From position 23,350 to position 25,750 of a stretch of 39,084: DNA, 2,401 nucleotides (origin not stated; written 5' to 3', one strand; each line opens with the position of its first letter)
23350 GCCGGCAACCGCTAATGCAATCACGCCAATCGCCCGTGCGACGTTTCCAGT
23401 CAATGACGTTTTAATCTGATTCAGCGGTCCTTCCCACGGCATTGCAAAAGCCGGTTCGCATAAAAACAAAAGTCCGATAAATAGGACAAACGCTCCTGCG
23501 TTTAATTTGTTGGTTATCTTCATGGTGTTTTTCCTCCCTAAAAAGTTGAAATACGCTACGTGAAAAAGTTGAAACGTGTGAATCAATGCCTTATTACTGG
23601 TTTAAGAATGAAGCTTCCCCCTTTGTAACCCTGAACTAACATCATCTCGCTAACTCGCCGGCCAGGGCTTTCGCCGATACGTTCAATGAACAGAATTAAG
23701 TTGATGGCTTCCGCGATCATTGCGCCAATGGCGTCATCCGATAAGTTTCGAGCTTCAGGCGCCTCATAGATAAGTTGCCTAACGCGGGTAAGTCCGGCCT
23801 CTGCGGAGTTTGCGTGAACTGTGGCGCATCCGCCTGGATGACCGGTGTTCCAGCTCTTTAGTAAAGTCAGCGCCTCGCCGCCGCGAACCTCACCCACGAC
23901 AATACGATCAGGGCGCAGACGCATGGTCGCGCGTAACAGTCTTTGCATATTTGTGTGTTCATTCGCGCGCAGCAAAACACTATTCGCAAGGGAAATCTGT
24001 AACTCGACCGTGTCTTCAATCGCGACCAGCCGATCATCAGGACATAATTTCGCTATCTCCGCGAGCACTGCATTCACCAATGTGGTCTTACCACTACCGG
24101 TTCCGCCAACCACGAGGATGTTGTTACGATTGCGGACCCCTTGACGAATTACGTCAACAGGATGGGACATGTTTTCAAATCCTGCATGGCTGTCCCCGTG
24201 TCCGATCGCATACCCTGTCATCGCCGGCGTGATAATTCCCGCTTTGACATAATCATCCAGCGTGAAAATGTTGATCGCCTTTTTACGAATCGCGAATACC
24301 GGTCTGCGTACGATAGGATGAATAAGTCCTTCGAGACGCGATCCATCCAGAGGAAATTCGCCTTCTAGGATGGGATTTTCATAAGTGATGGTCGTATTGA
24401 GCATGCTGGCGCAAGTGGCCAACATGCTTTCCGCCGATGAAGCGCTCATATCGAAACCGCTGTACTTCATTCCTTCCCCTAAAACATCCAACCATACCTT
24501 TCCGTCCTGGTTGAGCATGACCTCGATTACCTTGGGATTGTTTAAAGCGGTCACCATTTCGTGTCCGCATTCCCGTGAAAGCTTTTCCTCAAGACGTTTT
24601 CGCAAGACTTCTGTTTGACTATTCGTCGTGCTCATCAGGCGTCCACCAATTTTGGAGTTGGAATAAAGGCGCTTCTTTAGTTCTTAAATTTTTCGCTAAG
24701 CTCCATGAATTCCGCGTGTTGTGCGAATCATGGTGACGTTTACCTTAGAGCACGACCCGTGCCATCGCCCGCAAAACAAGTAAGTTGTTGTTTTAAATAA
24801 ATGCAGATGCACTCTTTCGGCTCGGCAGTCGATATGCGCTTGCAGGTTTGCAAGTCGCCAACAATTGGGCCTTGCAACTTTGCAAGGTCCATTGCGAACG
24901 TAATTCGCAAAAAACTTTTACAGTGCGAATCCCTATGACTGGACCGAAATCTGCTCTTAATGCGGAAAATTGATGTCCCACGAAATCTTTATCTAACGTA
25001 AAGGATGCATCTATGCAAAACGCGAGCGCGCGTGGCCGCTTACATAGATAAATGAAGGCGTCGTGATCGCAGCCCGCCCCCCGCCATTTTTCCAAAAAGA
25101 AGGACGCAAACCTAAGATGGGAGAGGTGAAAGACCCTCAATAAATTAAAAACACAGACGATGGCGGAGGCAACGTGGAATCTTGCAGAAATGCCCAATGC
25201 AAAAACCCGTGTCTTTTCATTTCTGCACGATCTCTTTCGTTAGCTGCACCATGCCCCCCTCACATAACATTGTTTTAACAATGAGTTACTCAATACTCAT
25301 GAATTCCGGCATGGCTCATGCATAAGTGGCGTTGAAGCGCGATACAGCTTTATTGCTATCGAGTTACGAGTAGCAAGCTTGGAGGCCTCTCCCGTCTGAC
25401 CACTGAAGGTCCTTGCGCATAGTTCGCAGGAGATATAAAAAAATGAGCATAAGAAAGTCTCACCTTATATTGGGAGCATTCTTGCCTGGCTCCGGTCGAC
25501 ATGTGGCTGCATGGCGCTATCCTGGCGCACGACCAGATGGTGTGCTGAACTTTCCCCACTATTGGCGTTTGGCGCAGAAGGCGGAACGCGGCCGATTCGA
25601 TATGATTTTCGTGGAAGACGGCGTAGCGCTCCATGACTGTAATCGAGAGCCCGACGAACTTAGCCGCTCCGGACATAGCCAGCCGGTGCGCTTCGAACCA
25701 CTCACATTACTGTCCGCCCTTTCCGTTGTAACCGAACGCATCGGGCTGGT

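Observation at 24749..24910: Near-consensus sigma-54 promoter with perfect upstream palindromes in front of virB11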

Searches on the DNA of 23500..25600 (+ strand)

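Call 10: search_dna_similar(query=window:23500-25500:+, collection=plasmids, mode=distant, max_rows=25)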
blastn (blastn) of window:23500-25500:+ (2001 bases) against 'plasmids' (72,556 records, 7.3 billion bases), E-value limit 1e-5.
Records with a match: 496; places in all: 527; records where one place covers at least 80% of the query: 0.
Best place of each record, by identity: 80-90% 6; 60-80% 490.
By first word of the organism name: Agrobacterium 138; Rhizobium 91; Sinorhizobium 31; Citrobacter 27; Klebsiella 18; Vibrio 18; Bradyrhizobium 18; Pseudomonas 15; Escherichia 12; Aminobacter 10; and 54 more.
By predicted mobility (MOB-suite, as given by PLSDB): conjugative 322; non-mobilizable 112; mobilizable 62.
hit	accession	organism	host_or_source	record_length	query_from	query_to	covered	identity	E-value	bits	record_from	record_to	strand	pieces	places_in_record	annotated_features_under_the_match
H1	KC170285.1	uncultured bacterium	-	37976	286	638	18%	66.4%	1e-15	93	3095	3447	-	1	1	trbB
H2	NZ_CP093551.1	Escherichia coli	Homo sapiens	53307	285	878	15%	71.9%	3e-17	166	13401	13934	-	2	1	trbB: P-type conjugative transfer ATPase TrbB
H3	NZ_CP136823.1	Citrobacter koseri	Homo sapiens,sputum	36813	285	878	15%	71.9%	3e-17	166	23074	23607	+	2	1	trbB: P-type conjugative transfer ATPase TrbB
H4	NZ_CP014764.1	Klebsiella pneumoniae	-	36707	285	878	15%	71.9%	7e-19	166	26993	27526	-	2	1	trbB: P-type conjugative transfer ATPase TrbB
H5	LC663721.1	uncultured bacterium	-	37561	285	878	15%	71.9%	7e-19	166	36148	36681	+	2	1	P-type conjugative transfer ATPase TrbB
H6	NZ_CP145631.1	Escherichia coli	Homo sapiens,stool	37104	285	878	15%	71.9%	7e-19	166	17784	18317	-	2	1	trbB: P-type conjugative transfer ATPase TrbB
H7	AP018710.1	uncultured bacterium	-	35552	285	878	15%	71.6%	3e-17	161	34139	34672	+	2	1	tivB11: T4SS protein VirB11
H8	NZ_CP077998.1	Pseudomonas aeruginosa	Homo sapiens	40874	285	878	15%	71.6%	3e-17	161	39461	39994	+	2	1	trbB: P-type conjugative transfer ATPase TrbB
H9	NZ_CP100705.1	Salmonella enterica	Homo sapiens,stool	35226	285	878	15%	71.6%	3e-17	161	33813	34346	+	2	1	trbB: P-type conjugative transfer ATPase TrbB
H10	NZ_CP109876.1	Escherichia coli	Homo sapiens,urine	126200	285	878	15%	71.6%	3e-17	161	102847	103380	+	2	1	trbB: P-type conjugative transfer ATPase TrbB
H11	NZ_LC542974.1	Serratia marcescens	-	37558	285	878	15%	71.6%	3e-17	161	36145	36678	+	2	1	trbB: P-type conjugative transfer ATPase TrbB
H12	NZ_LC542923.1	Serratia marcescens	-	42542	285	878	15%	71.6%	3e-17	161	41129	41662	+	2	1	trbB: P-type conjugative transfer ATPase TrbB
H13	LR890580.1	Escherichia coli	Homo sapiens,rectal swab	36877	285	878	15%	71.6%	3e-17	161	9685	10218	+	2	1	record has no annotation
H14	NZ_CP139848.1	Escherichia coli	Homo sapiens,cell culture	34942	285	878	15%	71.6%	3e-17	161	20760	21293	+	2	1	trbB: P-type conjugative transfer ATPase TrbB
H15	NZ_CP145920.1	Providencia huaxiensis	-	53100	285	878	15%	71.6%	3e-17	161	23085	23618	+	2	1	trbB: P-type conjugative transfer ATPase TrbB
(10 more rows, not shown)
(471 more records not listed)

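Call 18: search_rna_families(source=window, start=24500, end=25600, threshold=evalue, max_evalue=1)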
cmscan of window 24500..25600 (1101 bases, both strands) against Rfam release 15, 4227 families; matches with E-value up to 1: 0.
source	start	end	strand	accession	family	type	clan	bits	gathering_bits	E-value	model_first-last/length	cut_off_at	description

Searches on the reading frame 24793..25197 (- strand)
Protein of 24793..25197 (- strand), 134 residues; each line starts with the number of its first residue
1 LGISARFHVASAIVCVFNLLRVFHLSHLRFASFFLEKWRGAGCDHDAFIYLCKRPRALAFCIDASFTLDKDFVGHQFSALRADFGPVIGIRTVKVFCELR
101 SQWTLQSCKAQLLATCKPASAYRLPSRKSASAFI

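Call 8: search_protein_families(library=pfam, proteins=[window:24793-25197:-])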
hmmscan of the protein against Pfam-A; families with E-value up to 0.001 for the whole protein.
window:24793-25197:- (134 aa): 0 families
